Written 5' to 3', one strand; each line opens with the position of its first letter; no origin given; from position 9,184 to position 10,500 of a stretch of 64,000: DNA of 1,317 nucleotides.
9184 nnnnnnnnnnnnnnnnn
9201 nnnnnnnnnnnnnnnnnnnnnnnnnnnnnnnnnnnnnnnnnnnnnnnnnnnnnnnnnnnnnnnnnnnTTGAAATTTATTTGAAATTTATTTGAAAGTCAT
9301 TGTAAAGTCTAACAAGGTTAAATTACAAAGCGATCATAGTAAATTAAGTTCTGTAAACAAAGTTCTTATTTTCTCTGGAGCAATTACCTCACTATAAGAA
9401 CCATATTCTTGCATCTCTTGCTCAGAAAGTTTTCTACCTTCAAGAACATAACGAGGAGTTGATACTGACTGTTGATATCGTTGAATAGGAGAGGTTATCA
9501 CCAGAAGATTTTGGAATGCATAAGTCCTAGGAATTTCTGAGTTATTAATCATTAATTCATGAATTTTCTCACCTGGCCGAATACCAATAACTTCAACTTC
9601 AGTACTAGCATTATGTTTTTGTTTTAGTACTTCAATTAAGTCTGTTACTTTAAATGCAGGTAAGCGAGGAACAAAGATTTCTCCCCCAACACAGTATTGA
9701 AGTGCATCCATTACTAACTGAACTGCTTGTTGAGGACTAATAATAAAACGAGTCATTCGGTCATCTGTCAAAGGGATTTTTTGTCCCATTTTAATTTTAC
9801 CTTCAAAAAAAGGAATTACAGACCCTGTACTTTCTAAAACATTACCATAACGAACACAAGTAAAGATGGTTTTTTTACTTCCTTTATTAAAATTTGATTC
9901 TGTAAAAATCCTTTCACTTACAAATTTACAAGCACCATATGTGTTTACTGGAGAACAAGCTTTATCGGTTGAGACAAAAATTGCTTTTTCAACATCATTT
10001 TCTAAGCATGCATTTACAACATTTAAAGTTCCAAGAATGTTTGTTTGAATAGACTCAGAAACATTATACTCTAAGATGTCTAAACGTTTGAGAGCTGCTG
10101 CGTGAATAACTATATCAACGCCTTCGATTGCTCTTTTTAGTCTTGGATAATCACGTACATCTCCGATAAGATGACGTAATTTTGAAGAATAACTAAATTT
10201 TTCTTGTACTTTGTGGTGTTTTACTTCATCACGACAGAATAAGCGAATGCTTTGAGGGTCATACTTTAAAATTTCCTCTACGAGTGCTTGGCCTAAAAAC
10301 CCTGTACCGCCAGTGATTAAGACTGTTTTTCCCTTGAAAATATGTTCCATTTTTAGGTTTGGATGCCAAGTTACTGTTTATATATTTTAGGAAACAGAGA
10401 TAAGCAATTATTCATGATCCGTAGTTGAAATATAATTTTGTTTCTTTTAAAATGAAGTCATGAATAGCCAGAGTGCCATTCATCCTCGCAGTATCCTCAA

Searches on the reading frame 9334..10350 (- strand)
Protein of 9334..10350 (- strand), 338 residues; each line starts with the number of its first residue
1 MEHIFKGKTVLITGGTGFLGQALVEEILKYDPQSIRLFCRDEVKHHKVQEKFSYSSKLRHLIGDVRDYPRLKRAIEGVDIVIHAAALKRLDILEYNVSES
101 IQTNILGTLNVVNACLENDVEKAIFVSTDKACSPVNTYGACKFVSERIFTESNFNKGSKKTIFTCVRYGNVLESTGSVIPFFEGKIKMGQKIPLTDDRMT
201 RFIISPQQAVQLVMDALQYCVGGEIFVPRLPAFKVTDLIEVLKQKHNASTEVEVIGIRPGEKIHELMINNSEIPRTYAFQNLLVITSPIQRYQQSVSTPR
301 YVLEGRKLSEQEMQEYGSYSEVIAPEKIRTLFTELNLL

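Call 5: search_protein_families(library=pfam, proteins=[window:9334-10350:-], max_evalue=0.001)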
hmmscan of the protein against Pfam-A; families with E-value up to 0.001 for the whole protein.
window:9334-10350:- (338 aa): 11 families
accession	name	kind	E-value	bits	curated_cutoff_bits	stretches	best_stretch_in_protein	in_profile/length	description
PF02719.21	Polysacc_synt_2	-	2e-90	303.4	20.2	1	10-285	1-291/293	Polysaccharide biosynthesis protein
PF01073.25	3Beta_HSD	-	1e-23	84.2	22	1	11-134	1-122/280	3-beta hydroxysteroid dehydrogenase/isomerase family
PF01370.27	Epimerase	-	2.7e-19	70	20.9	1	10-196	1-203/240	NAD dependent epimerase/dehydratase family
PF07993.18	NAD_binding_4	-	2.8e-15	56.6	20.1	1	12-133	1-141/258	Male sterility protein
PF16363.11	GDP_Man_Dehyd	-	6.1e-12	46.1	27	1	11-129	1-130/332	GDP-mannose 4,6 dehydratase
PF13460.12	NAD_binding_10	-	4e-11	43.5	27.2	1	14-132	1-102/184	NAD(P)H-binding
PF04321.23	RmlD_sub_bind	-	1e-09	38.3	27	1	9-130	2-103/287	RmlD substrate binding domain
PF05368.20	NmrA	-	2.2e-08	34.5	27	1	8-196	3-182/298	NmrA-like family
PF00106.31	adh_short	-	6.6e-08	32.7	26.6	1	8-143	1-154/195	short chain dehydrogenase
PF03435.24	Sacchrp_dh_NADP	-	4.2e-05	24.3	25.1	1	10-85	1-76/129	Saccharopine dehydrogenase NADP binding domain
PF08659.16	KR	-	6.9e-05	23.3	22.6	1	9-127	2-135/180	KR domain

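Call 6: search_protein_families(library=ncbifam, proteins=[window:9334-10350:-], max_evalue=0.001)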
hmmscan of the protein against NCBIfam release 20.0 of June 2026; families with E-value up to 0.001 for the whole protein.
window:9334-10350:- (338 aa): 39 families (the best 25 are shown)
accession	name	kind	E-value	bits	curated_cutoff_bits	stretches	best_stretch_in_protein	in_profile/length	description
TIGR03589.1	PseB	equivalog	1.2e-105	353.1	407.75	1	5-325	2-317/324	UDP-N-acetylglucosamine 4,6-dehydratase (inverting)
TIGR04130.1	FnlA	equivalog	8.2e-67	225.5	730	1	4-275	1-272/337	UDP-N-acetylglucosamine 4,6-dehydratase/5-epimerase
TIGR04180.1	EDH_00030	hypoth_equivalog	2e-19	69.8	475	1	10-144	1-131/297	NAD-dependent 4,6-dehydratase LegB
TIGR03466.1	HpnA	hypoth_equivalog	1.7e-17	63.3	367.65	1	9-129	2-114/327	hopanoid-associated sugar epimerase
NF041293.1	G6PDh_Azf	equivalog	1.1e-14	54.5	400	1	8-137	3-124/252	NAD-dependent glucose-6-phosphate dehydrogenase Azf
TIGR01179.1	galE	equivalog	1.6e-13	50.2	262.3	1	10-172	2-177/332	UDP-glucose 4-epimerase GalE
TIGR02622.1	CDP_4_6_dhtase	equivalog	1.2e-12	47.6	278.45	1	4-132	1-133/352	CDP-glucose 4,6-dehydratase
NF042422.1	oxyalk_red_OleD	equivalog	3.7e-12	46.2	580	1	10-129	3-111/329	2-alkyl-3-oxoalkanoate reductase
TIGR01181.1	dTDP_gluc_dehyt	equivalog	4.5e-12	45.7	365.1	1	10-137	2-134/321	dTDP-glucose 4,6-dehydratase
TIGR01746.1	Thioester-redct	subfamily_domain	2.8e-11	43.3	213.35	1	9-173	1-197/371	thioester reductase domain-containing protein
NF052578.1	StrlDmthSdmBMthl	equivalog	9.5e-11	42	600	1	9-141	2-125/328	sterol demethylase protein SdmB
NF042423.1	oxyalk_red_Shew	equivalog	1.7e-10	40.5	580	1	8-129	9-119/331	2-alkyl-3-oxoalkanoate reductase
TIGR02197.1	heptose_epim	equivalog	1.1e-08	34.6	274.6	1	10-171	1-170/316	ADP-glyceromanno-heptose 6-epimerase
TIGR01214.1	rmlD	equivalog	2.8e-08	33.2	224.05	1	9-129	1-101/285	dTDP-4-dehydrorhamnose reductase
NF043036.1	ErythonDh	equivalog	2.9e-08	33.3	325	1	10-127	3-123/321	D-erythronate dehydrogenase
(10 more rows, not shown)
